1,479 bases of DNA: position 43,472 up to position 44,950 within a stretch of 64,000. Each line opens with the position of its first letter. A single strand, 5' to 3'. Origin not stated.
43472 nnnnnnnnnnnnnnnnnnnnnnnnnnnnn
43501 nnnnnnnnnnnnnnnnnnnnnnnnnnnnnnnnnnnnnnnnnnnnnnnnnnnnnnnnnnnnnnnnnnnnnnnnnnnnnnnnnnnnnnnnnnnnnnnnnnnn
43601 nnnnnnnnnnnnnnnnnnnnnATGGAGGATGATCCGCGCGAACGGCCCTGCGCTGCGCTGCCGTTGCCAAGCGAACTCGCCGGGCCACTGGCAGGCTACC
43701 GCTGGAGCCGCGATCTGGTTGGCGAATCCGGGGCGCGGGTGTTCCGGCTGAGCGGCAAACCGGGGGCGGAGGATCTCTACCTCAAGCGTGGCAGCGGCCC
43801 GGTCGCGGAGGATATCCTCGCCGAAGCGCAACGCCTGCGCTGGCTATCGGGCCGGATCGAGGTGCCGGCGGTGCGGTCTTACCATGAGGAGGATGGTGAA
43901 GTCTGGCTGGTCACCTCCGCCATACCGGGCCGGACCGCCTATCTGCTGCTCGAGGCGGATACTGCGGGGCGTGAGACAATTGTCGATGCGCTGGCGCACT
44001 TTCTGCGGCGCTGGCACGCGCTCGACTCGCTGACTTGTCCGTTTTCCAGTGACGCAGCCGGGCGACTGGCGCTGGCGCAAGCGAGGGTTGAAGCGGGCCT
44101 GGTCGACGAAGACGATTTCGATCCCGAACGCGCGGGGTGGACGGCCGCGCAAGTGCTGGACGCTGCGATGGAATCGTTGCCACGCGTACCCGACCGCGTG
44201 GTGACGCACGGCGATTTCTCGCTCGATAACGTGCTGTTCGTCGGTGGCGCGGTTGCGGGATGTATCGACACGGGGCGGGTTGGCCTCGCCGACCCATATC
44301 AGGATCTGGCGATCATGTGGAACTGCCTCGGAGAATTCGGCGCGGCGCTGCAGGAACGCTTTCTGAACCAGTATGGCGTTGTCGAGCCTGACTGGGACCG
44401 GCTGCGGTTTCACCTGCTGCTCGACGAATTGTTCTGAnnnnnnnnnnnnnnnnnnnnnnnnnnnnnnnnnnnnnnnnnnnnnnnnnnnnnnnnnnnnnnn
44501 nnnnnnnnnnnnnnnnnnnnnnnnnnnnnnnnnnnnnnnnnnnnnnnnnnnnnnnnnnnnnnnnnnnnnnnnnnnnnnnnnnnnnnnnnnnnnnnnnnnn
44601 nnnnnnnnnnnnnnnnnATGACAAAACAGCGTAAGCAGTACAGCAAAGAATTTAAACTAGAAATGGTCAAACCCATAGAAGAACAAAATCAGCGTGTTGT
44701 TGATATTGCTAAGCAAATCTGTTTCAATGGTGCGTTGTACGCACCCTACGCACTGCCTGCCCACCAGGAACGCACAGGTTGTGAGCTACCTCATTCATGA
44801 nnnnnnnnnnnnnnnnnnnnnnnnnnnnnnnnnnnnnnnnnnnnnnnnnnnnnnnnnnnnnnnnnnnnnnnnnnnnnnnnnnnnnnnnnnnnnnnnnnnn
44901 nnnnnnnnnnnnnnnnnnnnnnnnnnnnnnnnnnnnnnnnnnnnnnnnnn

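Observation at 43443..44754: High-GC aph(3') segment bracketed by 171-bp direct repeats of an IS3-like 5' end, which likely supplies the promoter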

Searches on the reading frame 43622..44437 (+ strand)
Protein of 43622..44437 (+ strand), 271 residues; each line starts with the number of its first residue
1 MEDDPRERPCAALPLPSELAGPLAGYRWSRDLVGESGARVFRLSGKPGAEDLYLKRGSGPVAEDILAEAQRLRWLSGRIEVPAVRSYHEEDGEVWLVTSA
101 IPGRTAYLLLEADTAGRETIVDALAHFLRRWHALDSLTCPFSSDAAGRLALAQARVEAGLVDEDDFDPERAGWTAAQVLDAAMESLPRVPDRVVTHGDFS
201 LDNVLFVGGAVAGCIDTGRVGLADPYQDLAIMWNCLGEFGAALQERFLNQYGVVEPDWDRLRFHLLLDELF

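Call 7: search_protein_families(library=ncbifam, proteins=[window:43622-44437:+], max_evalue=0.01)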
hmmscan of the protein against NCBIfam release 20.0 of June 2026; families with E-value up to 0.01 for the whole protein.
window:43622-44437:+ (271 aa): 18 families
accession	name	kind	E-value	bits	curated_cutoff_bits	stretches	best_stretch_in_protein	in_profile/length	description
NF033059.2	APH_3p_I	exception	3.6e-112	374.1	400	1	6-271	2-267/267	APH(3')-I family aminoglycoside O-phosphotransferase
NF051474.1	APH_3p_Ia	exception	1.3e-89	299.9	625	1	6-271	6-271/271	aminoglycoside O-phosphotransferase APH(3')-Ia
NF033068.1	APH_3p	equivalog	2.3e-84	282.9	205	1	15-271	1-255/255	APH(3') family aminoglycoside O-phosphotransferase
NF032898.2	APH_3p_II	exception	1.2e-62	211.6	360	1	16-271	2-256/256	APH(3')-II family aminoglycoside O-phosphotransferase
NF033063.0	APH_3p_XV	exception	1.3e-44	153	550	1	33-271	28-263/263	aminoglycoside O-phosphotransferase APH(3')-XV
NF032897.1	APH_3p_V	exception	3.9e-39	134.6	450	1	25-271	11-264/264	APH(3')-V family aminoglycoside O-phosphotransferase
NF033066.0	APH_3p_VIIIa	exception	2.9e-31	108.8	520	1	19-271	8-267/267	aminoglycoside O-phosphotransferase APH(3')-VIIIa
NF032896.1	APH_3pp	equivalog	1.6e-26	93.4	325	1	32-270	7-251/254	APH(3'') family aminoglycoside O-phosphotransferase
NF033065.0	APH_3p_IVa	exception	6.7e-26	91.3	530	1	16-271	9-262/262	aminoglycoside O-phosphotransferase APH(3')-IVa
NF033064.0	APH_3p_IIIa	exception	1.8e-23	83.4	530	1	18-271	9-264/264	aminoglycoside O-phosphotransferase APH(3')-IIIa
NF032894.1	APH_3pp_Ia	exception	5.2e-18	65.6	600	1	25-270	18-269/272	aminoglycoside O-phosphotransferase APH(3'')-Ia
NF032895.1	APH_3pp_Ib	exception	1.1e-15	57.5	600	1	33-270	20-264/267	aminoglycoside O-phosphotransferase APH(3'')-Ib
NF033062.0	APH_3p_VI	exception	2.3e-12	47.1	525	1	33-270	21-258/259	APH(3')-VI family aminoglycoside O-phosphotransferase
NF033067.1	APH_3p_VIIa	exception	5.1e-12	46.1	530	1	66-271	49-250/250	aminoglycoside O-phosphotransferase APH(3')-VIIa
NF033112.0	APH_3p_A16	exception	7.2e-11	42.1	580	1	29-271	18-262/262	aminoglycoside 3'-O-phosphotransferase AphA16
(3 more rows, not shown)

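Call 8: search_protein_families(library=pfam, proteins=[window:43622-44437:+], max_evalue=0.01)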
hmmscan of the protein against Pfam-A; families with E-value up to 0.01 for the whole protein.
window:43622-44437:+ (271 aa): 1 family
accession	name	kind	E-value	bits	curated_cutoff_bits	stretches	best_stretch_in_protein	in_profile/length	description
PF01636.29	APH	-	2.9e-37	129.2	23.2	1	34-264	8-239/239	Phosphotransferase enzyme family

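Call 10: search_dna_similar(query=window:43622-44437:+, collection=plasmids, mode=protein, max_rows=30)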
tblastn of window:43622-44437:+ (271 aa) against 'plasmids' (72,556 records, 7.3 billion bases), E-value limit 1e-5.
Records with a match: 3612; places in all: 3827; records where one place covers at least 80% of the query: 3572.
Best place of each record, by identity: 60-80% 2; <60% 3610.
By first word of the organism name: Klebsiella 880; Escherichia 782; Enterococcus 444; Salmonella 411; Staphylococcus 300; Acinetobacter 255; Enterobacter 156; Citrobacter 48; Providencia 45; Campylobacter 45; and 54 more.
By predicted mobility (MOB-suite, as given by PLSDB): conjugative 2120; mobilizable 883; non-mobilizable 609.
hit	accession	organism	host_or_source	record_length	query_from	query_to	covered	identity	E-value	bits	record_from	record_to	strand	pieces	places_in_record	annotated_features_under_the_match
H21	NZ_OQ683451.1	Escherichia coli K-12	-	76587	1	271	100%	55.7%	4e-94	310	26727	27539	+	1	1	APH(3')-Ib: APH(3') | aminoglycoside O-phosphotransferase APH(3')-Ib | aph(3')-Ib: aminoglycoside O-phosphotransferase APH(3')-Ib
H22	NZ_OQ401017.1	Escherichia coli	-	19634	1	271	100%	55.4%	3e-93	307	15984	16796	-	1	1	aminoglycoside O-phosphotransferase APH(3')-Ib | aph(3')-Ib: aminoglycoside O-phosphotransferase APH(3')-Ib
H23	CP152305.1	Escherichia coli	Cell culture,Laboratory stock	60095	1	271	100%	55.4%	4e-93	307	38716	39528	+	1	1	aminoglycoside O-phosphotransferase APH(3')-Ib | aph(3')-Ib: aminoglycoside O-phosphotransferase APH(3')-Ib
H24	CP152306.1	Pseudomonas aeruginosa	-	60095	1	271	100%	55.4%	4e-93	307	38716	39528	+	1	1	aminoglycoside O-phosphotransferase APH(3')-Ib | aph(3')-Ib: aminoglycoside O-phosphotransferase APH(3')-Ib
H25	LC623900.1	uncultured bacterium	-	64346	1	271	100%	55.4%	4e-93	307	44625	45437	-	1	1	aph(3')-Ib: aminoglycoside O-phosphotransferase APH(3')-Ib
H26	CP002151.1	uncultured bacterium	-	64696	1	271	100%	55.4%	4e-93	307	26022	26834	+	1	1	aphA: aminoglycoside 3'-phosphotransferase | aph(3')-Ib: aminoglycoside O-phosphotransferase APH(3')-Ib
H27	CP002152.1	uncultured bacterium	-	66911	1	271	100%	55.4%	4e-93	307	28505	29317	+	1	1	aphA: aminoglycoside 3'-phosphotransferase | aph(3')-Ib: aminoglycoside O-phosphotransferase APH(3')-Ib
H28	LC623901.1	uncultured bacterium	-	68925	1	271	100%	55.4%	4e-93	307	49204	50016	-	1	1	aph(3')-Ib: aminoglycoside O-phosphotransferase APH(3')-Ib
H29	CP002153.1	uncultured bacterium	-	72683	1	271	100%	55.4%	4e-93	307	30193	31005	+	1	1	aph: aminoglycoside 3'-phosphotransferase | aph(3')-Ib: aminoglycoside O-phosphotransferase APH(3')-Ib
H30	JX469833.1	uncultured bacterium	-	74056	1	271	100%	55.4%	4e-93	307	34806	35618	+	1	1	aminoglycoside 3'-phosphotransferase | aph(3')-Ib: aminoglycoside O-phosphotransferase APH(3')-Ib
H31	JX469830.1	uncultured bacterium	-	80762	1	271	100%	55.4%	4e-93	307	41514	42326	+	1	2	aminoglycoside 3'-phosphotransferase | aph(3')-Ib: aminoglycoside O-phosphotransferase APH(3')-Ib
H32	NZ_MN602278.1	Escherichia coli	-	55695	2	271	100%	55.6%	5e-93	306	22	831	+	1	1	APH(3')-I family aminoglycoside O-phosphotransferase | APH(3')-Ib: APH(3') | aph(3')-Ib: aminoglycoside O-phosphotransferase APH(3')-Ib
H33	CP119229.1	Acinetobacter soli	Homo sapiens,blood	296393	1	271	100%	55.0%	1e-92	305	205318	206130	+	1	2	APH(3')-I family aminoglycoside O-phosphotransferase | aph(3')-Ib: aminoglycoside O-phosphotransferase APH(3')-Ib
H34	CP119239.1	Acinetobacter soli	Homo sapiens,blood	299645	1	271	100%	55.0%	1e-92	305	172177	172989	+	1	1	APH(3')-I family aminoglycoside O-phosphotransferase | aph(3')-Ib: aminoglycoside O-phosphotransferase APH(3')-Ib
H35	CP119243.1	Acinetobacter bereziniae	Homo sapiens,blood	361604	1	271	100%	55.0%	1e-92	305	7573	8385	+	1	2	APH(3')-I family aminoglycoside O-phosphotransferase | aph(3')-Ib: aminoglycoside O-phosphotransferase APH(3')-Ib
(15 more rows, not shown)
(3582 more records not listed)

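Call 11: find_homologous_proteins(query=window:43622-44437:+, max_evalue=1e-30)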
Query window:43622-44437:+ (271 aa): 1061 proteins with E <= 1e-30 among 8000 candidates; the best 120 are listed.
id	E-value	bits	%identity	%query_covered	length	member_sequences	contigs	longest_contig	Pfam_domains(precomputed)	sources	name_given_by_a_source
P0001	4.1e-176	602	99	100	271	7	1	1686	PF01636.30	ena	-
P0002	2.6e-146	504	84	100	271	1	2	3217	PF01636.30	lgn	-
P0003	5.6e-106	372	63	98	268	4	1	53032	PF01636.30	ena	-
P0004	1.1e-104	368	62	100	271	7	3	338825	PF01636.30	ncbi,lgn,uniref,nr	ncbi:APH(3')-I family aminoglycoside O-phosphotransferase [Massilia oculi]|uniref:APH(3')-I family a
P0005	1.4e-102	361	62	98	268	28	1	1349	PF01636.30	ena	-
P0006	1.4e-102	361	62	98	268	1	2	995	PF01636.30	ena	-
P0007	1.4e-102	361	62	100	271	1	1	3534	PF01636.30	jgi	-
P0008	2.9e-101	357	61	98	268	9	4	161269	PF01636.30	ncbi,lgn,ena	-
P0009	3.8e-101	356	62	100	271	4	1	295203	PF01636.30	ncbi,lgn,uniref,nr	ncbi:APH(3')-I family aminoglycoside O-phosphotransferase [Massilia sp. Mn16-1_5]|uniref:APH(3')-I f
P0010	1.0e-100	355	61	98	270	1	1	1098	PF01636.30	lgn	-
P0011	1.9e-100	354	61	99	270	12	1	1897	PF01636.30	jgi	-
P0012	2.3e-100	354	61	98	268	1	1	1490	PF01636.30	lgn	-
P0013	2.4e-100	354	61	98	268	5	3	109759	PF01636.30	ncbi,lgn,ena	-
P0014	3.1e-100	353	61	98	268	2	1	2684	PF01636.30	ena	-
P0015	3.6e-100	353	61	98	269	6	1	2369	PF01636.30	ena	-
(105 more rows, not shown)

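Call 12: find_encoding_contigs(protein=window:43622-44437:+, flank=10000, max_places=10)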
Protein window:43622-44437:+ (271 aa): 1 contig read that carries it; 1 place shown.
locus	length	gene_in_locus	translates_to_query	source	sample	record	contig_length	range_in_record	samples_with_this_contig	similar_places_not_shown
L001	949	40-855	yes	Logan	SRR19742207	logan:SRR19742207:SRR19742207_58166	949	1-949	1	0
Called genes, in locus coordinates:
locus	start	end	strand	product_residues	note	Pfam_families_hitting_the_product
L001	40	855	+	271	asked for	PF01636:APH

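Call 13: find_encoding_contigs(protein=P0001, flank=10000, max_places=10)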
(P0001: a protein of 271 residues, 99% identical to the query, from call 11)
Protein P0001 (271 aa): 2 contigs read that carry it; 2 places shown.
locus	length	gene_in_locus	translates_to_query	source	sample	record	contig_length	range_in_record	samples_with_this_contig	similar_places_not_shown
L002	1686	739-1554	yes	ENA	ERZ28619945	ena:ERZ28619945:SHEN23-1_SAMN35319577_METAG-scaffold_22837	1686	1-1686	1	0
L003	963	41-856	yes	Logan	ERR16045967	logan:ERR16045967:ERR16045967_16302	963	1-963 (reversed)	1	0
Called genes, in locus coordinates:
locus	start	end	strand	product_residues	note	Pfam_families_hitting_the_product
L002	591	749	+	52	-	-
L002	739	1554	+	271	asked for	PF01636:APH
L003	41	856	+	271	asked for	PF01636:APH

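Call 14: find_encoding_contigs(protein=P0002, flank=10000, max_places=10)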
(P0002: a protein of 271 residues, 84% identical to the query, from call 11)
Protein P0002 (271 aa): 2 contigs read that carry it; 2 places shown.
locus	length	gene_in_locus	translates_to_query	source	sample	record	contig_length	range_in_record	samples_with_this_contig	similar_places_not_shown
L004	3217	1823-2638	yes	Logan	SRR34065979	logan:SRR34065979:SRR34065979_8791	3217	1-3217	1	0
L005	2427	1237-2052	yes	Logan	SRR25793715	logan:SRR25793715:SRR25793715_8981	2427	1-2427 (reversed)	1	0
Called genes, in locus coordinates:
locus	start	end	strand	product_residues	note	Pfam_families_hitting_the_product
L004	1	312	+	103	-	?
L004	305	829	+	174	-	PF13302:Acetyltransf_3, PF13420:Acetyltransf_4, PF00583:Acetyltransf_1, PF13508:Acetyltransf_7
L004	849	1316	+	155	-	PF04214:DUF411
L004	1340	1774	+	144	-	PF07045:DUF1330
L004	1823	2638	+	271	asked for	PF01636:APH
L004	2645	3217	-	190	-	?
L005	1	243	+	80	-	?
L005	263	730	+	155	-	PF04214:DUF411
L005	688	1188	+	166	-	PF07045:DUF1330 (weak)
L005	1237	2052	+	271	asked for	PF01636:APH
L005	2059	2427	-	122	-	?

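Call 30: search_solved_structures(query=window:43622-44437:+, show_alignments=2)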
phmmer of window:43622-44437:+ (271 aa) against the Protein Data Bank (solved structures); distinct sequences matched with E-value up to 0.001: 9.
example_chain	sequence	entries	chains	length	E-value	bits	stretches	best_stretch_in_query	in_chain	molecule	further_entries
4feu_A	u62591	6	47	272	7.3e-90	304.3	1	5-271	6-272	Aminoglycoside 3'-phosphotransferase AphA1-IAB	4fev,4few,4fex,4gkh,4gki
4ej7_A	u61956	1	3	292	9.4e-90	304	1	5-271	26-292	Aminoglycoside 3'-phosphotransferase AphA1-IAB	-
1nd4_A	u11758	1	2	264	1.5e-45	159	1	20-271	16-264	Aminoglycoside 3'-phosphotransferase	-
9qos_A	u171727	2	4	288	9.9e-45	156.3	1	15-271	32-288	Aminoglycoside 3'-phosphotransferase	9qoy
4h05_A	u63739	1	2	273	1.5e-29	106.5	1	19-271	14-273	Aminoglycoside-O-phosphotransferase VIII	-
2bkk_A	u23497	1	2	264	1.8e-26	96.4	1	15-271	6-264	AMINOGLYCOSIDE 3'-PHOSPHOTRANSFERASE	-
1j7i_A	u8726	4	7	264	3.1e-26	95.6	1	15-271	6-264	AMINOGLYCOSIDE 3'-PHOSPHOTRANSFERASE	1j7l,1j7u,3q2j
1l8t_A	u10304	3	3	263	3.6e-26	95.4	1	16-271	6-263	Aminoglycoside 3'-Phosphotransferase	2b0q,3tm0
6fuc_A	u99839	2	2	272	3e-16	62.9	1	28-270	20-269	Aminoglycoside phosphotransferase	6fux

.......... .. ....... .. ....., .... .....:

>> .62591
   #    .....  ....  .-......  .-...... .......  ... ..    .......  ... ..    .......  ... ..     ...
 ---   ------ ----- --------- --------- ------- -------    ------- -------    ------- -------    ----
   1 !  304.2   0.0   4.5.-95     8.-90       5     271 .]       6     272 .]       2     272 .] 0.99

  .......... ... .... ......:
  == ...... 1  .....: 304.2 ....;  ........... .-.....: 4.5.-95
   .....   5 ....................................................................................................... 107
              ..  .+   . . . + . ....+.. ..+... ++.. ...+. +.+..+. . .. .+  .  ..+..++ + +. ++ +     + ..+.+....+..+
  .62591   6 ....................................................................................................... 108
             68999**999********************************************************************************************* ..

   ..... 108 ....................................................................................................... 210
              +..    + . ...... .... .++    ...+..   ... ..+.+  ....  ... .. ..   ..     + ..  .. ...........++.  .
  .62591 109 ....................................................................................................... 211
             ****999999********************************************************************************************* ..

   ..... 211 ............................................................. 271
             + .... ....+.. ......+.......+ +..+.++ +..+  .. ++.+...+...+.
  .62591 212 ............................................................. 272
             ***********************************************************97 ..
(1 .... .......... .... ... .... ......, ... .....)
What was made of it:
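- On APH(3') aminoglycoside O-phosphotransferases: The gap-free alignment to 4FEU keeps LYLK, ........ and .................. (call 30).
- Checked: It is an APH(3'): NCBIfam APH(3') scores 283 bits against a cut-off of 205, and it aligns without gaps to APH(3')-Ia (PDB 4FEU, E 7e-90) with LYLK, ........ and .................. kept (calls 7, 30).
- Intact catalytic motifs: call 30. The ORF is intact, aligns without gaps to a solved enzyme and keeps all catalytic motifs (call 30).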

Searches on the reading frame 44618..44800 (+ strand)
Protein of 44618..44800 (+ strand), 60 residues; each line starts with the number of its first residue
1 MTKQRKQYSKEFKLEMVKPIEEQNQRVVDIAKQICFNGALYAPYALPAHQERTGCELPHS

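Call 7: search_protein_families(library=ncbifam, proteins=[window:44618-44800:+], max_evalue=0.01)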
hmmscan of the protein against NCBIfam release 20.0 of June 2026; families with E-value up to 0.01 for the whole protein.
window:44618-44800:+ (60 aa): 0 families

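Call 8: search_protein_families(library=pfam, proteins=[window:44618-44800:+], max_evalue=0.01)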
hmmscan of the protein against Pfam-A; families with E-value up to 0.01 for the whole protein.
window:44618-44800:+ (60 aa): 1 family
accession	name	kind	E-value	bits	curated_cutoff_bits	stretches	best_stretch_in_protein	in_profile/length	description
PF01527.26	HTH_Tnp_1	-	0.00015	22.3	24.1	1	3-34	2-33/75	Transposase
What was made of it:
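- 44550..44719 (+): IS3-family left-end fragment: IRL starting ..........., promoter-like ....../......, RBS AGGAG, orfA' ATG at 44618 and about 34 OrfA codons. Pfam HTH_Tnp_1 matches residues 3-34 at 22.3 bits, below the 24.1 cut-off (call 8).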
